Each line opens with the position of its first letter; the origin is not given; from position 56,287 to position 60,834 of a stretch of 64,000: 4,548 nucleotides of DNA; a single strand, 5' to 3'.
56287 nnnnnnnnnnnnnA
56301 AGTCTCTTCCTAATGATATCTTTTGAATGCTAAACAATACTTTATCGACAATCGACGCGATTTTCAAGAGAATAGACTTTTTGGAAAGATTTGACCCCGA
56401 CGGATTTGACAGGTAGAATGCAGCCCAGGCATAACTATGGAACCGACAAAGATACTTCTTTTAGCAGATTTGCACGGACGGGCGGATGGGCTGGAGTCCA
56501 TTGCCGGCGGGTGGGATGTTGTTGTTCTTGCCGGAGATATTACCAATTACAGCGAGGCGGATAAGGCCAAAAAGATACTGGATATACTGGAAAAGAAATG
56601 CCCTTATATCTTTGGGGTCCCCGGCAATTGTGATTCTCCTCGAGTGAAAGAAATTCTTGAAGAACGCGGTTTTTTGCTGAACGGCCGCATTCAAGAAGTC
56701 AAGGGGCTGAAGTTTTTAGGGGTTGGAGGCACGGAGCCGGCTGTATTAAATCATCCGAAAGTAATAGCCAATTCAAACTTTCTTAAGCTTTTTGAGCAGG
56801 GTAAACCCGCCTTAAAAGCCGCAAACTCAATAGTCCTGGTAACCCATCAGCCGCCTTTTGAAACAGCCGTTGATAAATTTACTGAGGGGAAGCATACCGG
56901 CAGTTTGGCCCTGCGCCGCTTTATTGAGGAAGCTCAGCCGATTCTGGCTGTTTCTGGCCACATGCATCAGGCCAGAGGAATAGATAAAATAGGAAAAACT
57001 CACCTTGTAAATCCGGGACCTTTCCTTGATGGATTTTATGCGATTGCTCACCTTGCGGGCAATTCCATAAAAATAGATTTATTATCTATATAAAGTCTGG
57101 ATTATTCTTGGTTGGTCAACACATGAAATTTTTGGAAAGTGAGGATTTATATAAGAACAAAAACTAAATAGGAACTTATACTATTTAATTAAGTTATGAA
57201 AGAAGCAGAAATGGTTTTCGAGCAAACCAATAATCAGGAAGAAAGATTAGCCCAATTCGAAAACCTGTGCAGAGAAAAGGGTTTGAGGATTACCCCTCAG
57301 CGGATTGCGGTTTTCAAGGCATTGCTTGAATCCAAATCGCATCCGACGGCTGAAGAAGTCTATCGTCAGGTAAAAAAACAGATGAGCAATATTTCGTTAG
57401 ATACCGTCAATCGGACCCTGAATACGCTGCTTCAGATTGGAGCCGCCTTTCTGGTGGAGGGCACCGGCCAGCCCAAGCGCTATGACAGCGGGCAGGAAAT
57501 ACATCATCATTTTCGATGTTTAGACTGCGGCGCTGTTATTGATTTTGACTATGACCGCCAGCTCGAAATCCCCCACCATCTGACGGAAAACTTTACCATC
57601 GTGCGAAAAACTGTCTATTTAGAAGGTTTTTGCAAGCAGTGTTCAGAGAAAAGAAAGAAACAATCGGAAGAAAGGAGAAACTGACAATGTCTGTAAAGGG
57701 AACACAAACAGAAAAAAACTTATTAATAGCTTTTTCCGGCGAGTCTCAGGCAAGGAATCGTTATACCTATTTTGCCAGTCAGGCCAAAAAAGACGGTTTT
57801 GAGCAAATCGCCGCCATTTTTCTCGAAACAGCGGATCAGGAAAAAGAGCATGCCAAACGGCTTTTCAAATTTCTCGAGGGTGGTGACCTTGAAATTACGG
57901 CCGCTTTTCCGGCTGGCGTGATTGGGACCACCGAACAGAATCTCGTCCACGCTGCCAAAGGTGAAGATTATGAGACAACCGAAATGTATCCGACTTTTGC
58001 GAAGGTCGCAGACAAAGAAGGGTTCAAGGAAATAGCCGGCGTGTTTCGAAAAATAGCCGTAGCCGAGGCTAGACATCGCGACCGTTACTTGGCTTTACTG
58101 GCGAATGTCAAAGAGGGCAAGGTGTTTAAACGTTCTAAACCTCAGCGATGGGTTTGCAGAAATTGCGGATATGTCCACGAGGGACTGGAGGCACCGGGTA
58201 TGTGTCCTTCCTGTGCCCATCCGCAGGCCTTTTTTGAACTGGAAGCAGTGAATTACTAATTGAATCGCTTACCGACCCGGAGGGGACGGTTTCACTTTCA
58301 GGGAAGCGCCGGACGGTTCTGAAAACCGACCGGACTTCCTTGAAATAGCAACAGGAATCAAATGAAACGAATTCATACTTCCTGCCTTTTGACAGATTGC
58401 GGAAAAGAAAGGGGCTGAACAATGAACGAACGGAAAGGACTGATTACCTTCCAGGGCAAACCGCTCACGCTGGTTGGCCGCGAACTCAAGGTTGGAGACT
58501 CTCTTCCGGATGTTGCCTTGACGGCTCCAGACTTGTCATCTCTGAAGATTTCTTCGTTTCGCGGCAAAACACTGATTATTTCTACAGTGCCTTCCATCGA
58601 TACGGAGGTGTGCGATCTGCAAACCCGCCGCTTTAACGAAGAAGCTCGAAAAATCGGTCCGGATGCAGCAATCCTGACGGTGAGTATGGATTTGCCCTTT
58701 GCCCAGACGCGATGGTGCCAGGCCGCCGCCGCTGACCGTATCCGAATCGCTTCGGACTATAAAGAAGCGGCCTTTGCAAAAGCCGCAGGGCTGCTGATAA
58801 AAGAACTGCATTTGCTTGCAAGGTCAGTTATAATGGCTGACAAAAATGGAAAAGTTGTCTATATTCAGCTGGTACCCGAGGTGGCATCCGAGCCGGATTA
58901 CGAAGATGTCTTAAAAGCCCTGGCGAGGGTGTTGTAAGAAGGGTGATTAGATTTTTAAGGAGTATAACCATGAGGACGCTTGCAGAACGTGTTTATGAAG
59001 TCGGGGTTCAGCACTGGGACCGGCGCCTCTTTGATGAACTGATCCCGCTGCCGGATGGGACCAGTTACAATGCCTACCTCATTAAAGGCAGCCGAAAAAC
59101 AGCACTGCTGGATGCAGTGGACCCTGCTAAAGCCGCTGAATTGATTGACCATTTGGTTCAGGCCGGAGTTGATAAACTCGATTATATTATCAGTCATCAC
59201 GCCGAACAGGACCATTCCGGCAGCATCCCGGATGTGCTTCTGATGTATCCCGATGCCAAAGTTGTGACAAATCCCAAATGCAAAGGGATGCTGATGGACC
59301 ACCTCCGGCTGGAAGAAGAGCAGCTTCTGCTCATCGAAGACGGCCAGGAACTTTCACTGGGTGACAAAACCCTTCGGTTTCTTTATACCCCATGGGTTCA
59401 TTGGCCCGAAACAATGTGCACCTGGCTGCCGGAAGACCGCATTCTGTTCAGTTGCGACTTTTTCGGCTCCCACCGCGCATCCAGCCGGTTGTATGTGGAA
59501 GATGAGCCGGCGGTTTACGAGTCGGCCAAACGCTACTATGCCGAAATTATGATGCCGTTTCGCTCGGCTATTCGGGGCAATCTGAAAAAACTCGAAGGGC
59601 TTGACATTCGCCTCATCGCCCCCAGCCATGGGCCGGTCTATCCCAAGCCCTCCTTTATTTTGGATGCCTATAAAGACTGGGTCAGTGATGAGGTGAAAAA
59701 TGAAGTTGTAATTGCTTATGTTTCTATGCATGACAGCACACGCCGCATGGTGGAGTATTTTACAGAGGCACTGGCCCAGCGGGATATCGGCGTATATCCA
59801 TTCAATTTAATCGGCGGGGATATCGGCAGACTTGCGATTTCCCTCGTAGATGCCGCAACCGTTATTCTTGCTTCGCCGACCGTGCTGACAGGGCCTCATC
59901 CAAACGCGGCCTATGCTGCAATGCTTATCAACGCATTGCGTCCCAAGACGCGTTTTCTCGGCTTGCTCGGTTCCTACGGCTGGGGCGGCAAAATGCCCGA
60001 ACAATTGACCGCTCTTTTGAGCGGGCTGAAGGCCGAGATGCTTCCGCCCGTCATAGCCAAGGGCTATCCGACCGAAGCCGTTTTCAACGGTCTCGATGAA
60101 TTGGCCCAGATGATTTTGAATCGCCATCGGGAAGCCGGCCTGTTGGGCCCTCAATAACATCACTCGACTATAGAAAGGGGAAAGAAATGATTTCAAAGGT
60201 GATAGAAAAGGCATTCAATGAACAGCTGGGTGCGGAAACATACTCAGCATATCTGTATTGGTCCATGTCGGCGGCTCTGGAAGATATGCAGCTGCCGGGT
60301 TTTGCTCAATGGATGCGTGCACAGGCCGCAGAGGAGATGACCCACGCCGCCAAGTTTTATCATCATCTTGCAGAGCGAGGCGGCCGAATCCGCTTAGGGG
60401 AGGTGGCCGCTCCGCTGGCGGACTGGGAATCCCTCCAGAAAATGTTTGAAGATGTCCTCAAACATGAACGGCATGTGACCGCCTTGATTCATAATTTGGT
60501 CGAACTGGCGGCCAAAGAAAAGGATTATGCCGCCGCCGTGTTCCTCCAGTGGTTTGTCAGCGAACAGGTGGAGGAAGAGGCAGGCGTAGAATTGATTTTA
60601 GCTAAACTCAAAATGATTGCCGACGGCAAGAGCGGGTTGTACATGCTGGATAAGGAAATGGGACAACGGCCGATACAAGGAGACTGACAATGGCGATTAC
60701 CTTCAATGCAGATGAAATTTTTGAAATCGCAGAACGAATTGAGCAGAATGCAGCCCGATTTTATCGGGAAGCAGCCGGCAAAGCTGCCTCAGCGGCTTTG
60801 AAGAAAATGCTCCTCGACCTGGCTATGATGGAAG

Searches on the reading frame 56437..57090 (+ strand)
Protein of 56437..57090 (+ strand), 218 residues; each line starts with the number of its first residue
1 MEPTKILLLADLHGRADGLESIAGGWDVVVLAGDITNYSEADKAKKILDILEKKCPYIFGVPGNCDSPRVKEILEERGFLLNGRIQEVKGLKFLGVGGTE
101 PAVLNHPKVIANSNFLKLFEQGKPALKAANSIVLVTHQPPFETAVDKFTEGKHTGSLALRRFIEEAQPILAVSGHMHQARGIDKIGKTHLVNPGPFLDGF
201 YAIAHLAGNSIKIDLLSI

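Call 77: search_protein_families(library=pfam, proteins=[window:56437-57090:+], max_evalue=0.001)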
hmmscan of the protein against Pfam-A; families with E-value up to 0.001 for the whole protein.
window:56437-57090:+ (218 aa): 3 families
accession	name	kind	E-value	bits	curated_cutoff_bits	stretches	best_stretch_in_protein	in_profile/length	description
PF00149.33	Metallophos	-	3.5e-14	54.1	21.5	1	5-178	2-190/191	Calcineurin-like phosphoesterase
PF14582.11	Metallophos_3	-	1.3e-13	51.4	28.2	1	50-214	84-257/259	Metallophosphoesterase, calcineurin superfamily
PF12850.12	Metallophos_2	-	6.3e-11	42.9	27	1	5-195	2-134/154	Calcineurin-like phosphoesterase superfamily domain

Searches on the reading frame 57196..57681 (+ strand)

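Call 77: search_protein_families(library=pfam, proteins=[window:57196-57681:+], max_evalue=0.001)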
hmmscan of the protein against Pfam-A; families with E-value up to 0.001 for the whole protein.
window:57196-57681:+ (162 aa): 2 families
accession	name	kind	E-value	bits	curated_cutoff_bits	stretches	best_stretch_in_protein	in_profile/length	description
PF01475.25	FUR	-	5.4e-26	91.6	23.1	1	27-141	1-119/121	Ferric uptake regulator family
PF22657.2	SSB_1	-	1.2e-05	25.9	27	1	24-100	9-84/91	Another single-strand binding protein family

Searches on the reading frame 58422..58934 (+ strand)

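Call 77: search_protein_families(library=pfam, proteins=[window:58422-58934:+], max_evalue=0.001)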
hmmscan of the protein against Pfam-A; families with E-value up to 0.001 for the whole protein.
window:58422-58934:+ (171 aa): 2 families
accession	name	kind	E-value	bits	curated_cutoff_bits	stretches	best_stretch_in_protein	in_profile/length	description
PF08534.16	Redoxin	-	3.4e-24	85.7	26.6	1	23-164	1-148/148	Redoxin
PF00578.27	AhpC-TSA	-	4.3e-15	56.2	26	1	24-148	1-124/124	AhpC/TSA family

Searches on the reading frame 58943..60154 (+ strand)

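Call 11: search_protein_families(library=pfam, proteins=[window:58943-60154:+], max_evalue=0.001)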
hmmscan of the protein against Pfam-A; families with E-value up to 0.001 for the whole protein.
window:58943-60154:+ (404 aa): 2 families
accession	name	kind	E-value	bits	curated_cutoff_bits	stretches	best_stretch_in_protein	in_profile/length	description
PF19583.5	ODP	-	4.6e-27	95.6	27.2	1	42-230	3-194/194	ODP family beta lactamase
PF00753.33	Lactamase_B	-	7.4e-09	36.3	22.7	1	40-191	4-162/196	Metallo-beta-lactamase superfamily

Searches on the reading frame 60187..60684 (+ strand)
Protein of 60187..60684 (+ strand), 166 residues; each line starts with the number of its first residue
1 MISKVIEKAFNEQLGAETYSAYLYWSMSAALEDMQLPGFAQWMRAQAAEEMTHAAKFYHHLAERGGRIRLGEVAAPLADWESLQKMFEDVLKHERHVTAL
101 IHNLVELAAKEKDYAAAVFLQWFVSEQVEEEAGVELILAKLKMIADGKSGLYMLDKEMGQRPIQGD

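Call 77: search_protein_families(library=pfam, proteins=[window:60187-60684:+], max_evalue=0.001)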
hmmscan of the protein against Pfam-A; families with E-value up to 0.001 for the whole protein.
window:60187-60684:+ (166 aa): 2 families
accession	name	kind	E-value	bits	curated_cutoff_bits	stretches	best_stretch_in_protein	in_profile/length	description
PF00210.30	Ferritin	-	7e-41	139.9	24.5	1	8-144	2-142/142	Ferritin-like domain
PF02915.23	Rubrerythrin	-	0.00054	20.8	22.8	1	17-127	10-127/137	Rubrerythrin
